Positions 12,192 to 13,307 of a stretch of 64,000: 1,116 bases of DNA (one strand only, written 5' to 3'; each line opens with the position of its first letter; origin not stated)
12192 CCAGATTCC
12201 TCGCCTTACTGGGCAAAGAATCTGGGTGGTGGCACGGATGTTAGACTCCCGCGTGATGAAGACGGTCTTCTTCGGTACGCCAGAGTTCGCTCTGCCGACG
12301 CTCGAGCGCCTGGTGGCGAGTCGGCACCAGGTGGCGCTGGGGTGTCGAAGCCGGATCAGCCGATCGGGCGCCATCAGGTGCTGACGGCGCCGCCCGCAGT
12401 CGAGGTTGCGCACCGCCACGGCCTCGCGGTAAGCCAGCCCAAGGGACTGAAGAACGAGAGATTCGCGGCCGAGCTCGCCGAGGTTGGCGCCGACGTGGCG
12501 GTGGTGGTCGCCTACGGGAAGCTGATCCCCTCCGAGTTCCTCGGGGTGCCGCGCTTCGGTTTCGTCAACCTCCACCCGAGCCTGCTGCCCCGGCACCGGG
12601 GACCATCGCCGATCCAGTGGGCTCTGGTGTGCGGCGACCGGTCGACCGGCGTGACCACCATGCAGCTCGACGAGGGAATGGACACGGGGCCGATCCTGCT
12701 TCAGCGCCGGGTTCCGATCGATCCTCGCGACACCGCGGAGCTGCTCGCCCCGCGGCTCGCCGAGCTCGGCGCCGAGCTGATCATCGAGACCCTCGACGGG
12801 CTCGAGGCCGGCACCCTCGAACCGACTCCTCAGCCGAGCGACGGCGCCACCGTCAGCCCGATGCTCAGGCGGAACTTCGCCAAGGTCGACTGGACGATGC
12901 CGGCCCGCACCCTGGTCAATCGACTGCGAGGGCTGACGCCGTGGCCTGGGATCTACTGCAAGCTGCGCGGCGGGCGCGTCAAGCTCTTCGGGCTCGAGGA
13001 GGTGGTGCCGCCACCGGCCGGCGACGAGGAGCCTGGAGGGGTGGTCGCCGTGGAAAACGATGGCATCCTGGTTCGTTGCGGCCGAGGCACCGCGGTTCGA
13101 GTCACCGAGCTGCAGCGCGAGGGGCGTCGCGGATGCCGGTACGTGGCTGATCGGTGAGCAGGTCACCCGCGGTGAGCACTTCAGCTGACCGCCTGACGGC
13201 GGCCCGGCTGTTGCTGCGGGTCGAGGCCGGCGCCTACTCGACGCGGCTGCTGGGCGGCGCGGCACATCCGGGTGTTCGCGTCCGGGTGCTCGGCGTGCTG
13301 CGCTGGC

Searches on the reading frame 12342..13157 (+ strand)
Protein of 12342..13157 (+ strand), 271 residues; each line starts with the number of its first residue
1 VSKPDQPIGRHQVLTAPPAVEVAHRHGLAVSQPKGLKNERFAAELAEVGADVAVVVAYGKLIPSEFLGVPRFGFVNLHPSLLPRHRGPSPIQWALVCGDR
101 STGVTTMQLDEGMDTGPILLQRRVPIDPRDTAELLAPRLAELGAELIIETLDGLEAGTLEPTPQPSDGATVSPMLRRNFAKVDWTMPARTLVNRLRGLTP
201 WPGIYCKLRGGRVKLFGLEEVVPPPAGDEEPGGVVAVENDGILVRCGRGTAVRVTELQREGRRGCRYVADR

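Call 25: find_related_loci(query=window:12342-13157:+, collection=genome_contigs, flank=10000)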
Query window:12342-13157:+ (271 aa) in genome_contigs; peptide patterns used: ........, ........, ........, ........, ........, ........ (x = any residue, [..] = any of these).
481 stretches matched a pattern; 258 encode a relative of the query (tblastn E <= 1e-3); the best 80 are kept; 80 distinct loci.
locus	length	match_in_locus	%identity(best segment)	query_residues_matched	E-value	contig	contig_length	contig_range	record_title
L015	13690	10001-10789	84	1-263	2e-143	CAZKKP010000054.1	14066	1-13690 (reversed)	MAG TPA_asm: uncultured Thermoanaerobaculia bacterium isolate SRP072547_co1_61 genome assembly, contig: NODE_7667_length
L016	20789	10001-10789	72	1-263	1e-126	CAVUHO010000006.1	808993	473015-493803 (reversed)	MAG: Candidatus Sulfomarinibacteraceae bacterium isolate MFD04716.bin.1.4 genome assembly, contig: contig_27483, whole g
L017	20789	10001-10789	73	1-263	2e-125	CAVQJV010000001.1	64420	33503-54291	MAG: uncultured Acidobacteriota bacterium isolate MFD09779.bin.2.172 genome assembly, contig: contig_10700, whole genome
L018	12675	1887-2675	70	1-263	3e-125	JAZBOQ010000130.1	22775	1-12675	MAG: Thermoanaerobaculales bacterium isolate bin.607 k117_4506021, whole genome shotgun sequence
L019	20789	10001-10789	72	1-263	1e-124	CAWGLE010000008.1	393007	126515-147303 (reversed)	MAG: Candidatus Sulfomarinibacteraceae bacterium isolate MFD09779.bin.1.280 genome assembly, contig: contig_31120, whole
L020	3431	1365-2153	71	1-263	3e-127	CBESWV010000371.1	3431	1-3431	MAG TPA_asm: uncultured bacterium isolate SRR7614708_binner23_Refined_5 genome assembly, contig: ERZ25083860.12152, whol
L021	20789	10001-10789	73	1-263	2e-123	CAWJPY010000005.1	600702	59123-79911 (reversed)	MAG: uncultured Holophagae bacterium isolate MFD02923.bin.1.99 genome assembly, contig: contig_14982, whole genome shotg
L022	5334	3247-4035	73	1-263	1e-123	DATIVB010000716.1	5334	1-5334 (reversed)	MAG TPA_asm: Chondromyces sp. isolate SMAG_U15996 k141_441983, whole genome shotgun sequence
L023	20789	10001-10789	69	1-263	5e-123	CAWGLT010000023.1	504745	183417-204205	MAG: uncultured Acidobacteriota bacterium isolate MFD09779.bin.1.87 genome assembly, contig: contig_8792, whole genome s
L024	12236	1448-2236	72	1-263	8e-123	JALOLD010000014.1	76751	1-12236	MAG: Thermoanaerobaculales bacterium isolate Prado016 scaffold_81, whole genome shotgun sequence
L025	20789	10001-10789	70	1-263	3e-122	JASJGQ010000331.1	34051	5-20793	MAG: Acidobacteriota bacterium isolate ChS5.bin.55 ChesSed_k141_313473, whole genome shotgun sequence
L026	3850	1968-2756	73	1-263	1e-123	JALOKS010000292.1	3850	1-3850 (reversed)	MAG: Thermoanaerobaculales bacterium isolate Prado005 scaffold_45734, whole genome shotgun sequence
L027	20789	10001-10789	68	1-263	5e-121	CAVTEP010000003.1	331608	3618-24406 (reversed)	MAG: Candidatus Sulfomarinibacteraceae bacterium isolate MFD09779.bin.1.340 genome assembly, contig: contig_28328, whole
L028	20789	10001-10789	69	1-263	7e-121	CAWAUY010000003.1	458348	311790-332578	MAG: Candidatus Sulfomarinibacteraceae bacterium isolate MFD03804.bin.2.94 genome assembly, contig: contig_1447, whole g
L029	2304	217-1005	72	1-263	6e-127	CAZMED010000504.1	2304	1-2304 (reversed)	MAG TPA_asm: uncultured Thermoanaerobaculia bacterium isolate binchicken_co176_97 genome assembly, contig: NODE_69412_le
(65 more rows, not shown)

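Call 36: search_protein_families(library=pfam, proteins=[L019:4528-6690:+, L019:6725-7342:-, L019:7129-9747:-, L019:9881-10852:+, L019:10836-12095:+, L019:12107-14356:-, L019:14366-15109:+, L019:15211-16893:+, L019:16890-19640:+, L019:3443-4777:+], max_evalue=0.00001)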
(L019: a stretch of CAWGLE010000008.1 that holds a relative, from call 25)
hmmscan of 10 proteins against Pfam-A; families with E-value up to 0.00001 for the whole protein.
L019:4528-6690:+ (720 aa): 5 families
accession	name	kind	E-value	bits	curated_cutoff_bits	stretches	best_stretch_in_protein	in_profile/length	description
PF02754.22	CCG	-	3.3e-26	91.6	20.6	2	607-693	2-84/85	Cysteine-rich domain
PF13183.11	Fer4_8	-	1.5e-07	32.3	27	1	332-416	2-68/68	4Fe-4S dicluster domain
PF13237.11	Fer4_10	-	1.9e-07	31.4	25.5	1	331-413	5-53/53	4Fe-4S dicluster domain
PF13187.11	Fer4_9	-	1.2e-06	28.8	27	1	335-415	2-50/52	4Fe-4S dicluster domain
PF12838.12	Fer4_7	-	7.3e-06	26.8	27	0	329-347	32-50/52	4Fe-4S dicluster domain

L019:6725-7342:- (205 aa): 1 family
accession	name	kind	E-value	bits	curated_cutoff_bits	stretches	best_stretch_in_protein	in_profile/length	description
PF01242.24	PTPS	-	3.7e-21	75.8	22.4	1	76-192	2-118/121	6-pyruvoyl tetrahydropterin synthase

L019:7129-9747:- (872 aa): 3 families
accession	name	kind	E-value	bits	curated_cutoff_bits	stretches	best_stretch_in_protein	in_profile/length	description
PF19864.5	Radical_SAM_N2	-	5.8e-54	182.1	29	1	61-211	1-151/151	Radical SAM proteins, N-terminal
PF10105.14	DUF2344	-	1e-31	110.6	23.8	1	663-799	1-125/176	Uncharacterized protein conserved in bacteria (DUF2344)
PF04055.27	Radical_SAM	-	2.5e-22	80.2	29.5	1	269-434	1-166/166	Radical SAM superfamily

L019:9881-10852:+ (323 aa): 2 families
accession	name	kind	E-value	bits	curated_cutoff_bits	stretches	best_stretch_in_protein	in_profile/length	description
PF00551.24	Formyl_trans_N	-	1.6e-44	152.2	26.1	1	12-190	1-180/181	Formyl transferase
PF02911.23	Formyl_trans_C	-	7.6e-24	84.2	21.1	1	216-313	3-98/100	Formyl transferase, C-terminal domain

L019:10836-12095:+ (419 aa): 2 families
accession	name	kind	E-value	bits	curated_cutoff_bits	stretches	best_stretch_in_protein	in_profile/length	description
PF01189.24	Methyltr_RsmB-F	-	2.4e-36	125.7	27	1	236-412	11-194/199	16S rRNA methyltransferase RsmB/F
PF01029.23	NusB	-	9.1e-16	58.9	23.1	1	7-116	4-131/133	NusB family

L019:12107-14356:- (749 aa): 8 families
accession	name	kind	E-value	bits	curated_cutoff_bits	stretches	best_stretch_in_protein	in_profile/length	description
PF00005.33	ABC_tran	-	4.3e-47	160.6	25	2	121-286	2-137/137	ABC transporter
PF12848.13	ABC_tran_Xtn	-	7.3e-22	77.7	25.9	1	325-404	1-78/85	ABC transporter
PF13304.12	AAA_21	-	2.8e-18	67.4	27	0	134-151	3-20/304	AAA domain, putative AbiEii toxin, Type IV TA system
PF02463.25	SMC_N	-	1.4e-09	38.1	40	0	540-608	136-209/220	RecF/RecN/SMC N terminal domain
PF16326.10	ABC_tran_CTD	-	5.1e-09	36.7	32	1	681-737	14-68/69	ABC transporter C-terminal domain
PF13555.12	AAA_29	-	1.1e-08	35.1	27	0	120-147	12-39/61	P-loop containing region of AAA domain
PF13191.12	AAA_16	-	5.7e-06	27.4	32.6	0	445-585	20-161/167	AAA ATPase domain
PF13401.12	AAA_22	-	6.2e-06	27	27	0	450-593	8-121/130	AAA domain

L019:14366-15109:+ (247 aa): 0 families

L019:15211-16893:+ (560 aa): 3 families
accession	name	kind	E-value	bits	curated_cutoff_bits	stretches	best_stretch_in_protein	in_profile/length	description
PF00990.26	GGDEF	-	6.9e-41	140.1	23.8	1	397-551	3-161/161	Diguanylate cyclase, GGDEF domain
PF00072.30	Response_reg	-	2e-32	112.1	30.2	2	270-381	1-110/111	Response regulator receiver domain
PF01627.28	Hpt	-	1.5e-11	44.8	24.6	1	21-113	2-83/84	Hpt domain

L019:16890-19640:+ (916 aa): 7 families
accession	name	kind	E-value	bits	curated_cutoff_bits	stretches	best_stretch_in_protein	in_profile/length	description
PF12974.12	Phosphonate-bd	-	1e-29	104.1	27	1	50-227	8-171/242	ABC transporter, phosphonate, periplasmic substrate-binding protein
PF02518.31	HATPase_c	-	2.8e-25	89.3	26.4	1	805-913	2-108/111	Histidine kinase-, DNA gyrase B-, and HSP90-like ATPase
PF00512.31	HisKA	-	9.5e-14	51.6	26.9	1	690-758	1-66/66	His Kinase A (phospho-acceptor) domain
PF00672.30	HAMP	-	1.3e-13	51.5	25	1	514-566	1-53/53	HAMP domain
PF13426.13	PAS_9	-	7.5e-10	39.5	27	1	583-679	2-99/103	PAS domain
PF00989.32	PAS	-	3.2e-09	37.2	22.6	1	573-678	2-110/113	PAS fold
PF08448.16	PAS_4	-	3.3e-08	34.2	23.1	1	578-684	1-108/110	PAS fold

L019:3443-4777:+ (444 aa): 0 families

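Call 38: find_related_loci(query=window:12342-13157:+, collection=metagenome_contigs, flank=10000)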
Query window:12342-13157:+ (271 aa) in metagenome_contigs; peptide patterns used: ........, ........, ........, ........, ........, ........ (x = any residue, [..] = any of these).
600 stretches matched a pattern (row limit reached: there are more); 273 encode a relative of the query (tblastn E <= 1e-3); the best 80 are kept; 80 distinct loci.
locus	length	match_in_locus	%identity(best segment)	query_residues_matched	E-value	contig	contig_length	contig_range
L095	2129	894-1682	73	1-263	4e-138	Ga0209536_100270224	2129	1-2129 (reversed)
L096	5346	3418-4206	73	1-263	2e-129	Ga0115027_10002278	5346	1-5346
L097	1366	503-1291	72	1-263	2e-140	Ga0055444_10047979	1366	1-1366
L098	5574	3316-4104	73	1-263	2e-126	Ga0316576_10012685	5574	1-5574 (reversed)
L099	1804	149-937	72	1-263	7e-135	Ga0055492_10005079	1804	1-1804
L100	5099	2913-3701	69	1-263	3e-125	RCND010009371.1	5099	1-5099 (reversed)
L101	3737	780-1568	71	1-263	2e-127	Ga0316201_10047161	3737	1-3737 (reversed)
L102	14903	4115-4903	73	1-263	5e-124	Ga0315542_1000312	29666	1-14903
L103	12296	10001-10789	71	1-263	3e-124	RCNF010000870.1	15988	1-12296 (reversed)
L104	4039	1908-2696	70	1-263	5e-126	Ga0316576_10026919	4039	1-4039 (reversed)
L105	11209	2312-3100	71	1-263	1e-123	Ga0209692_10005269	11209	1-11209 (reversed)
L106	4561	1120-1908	70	1-263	7e-125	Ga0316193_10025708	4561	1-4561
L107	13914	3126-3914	71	1-263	3e-123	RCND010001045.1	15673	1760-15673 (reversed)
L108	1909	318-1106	70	1-263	9e-132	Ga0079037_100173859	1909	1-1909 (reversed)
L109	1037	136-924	68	1-263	6e-135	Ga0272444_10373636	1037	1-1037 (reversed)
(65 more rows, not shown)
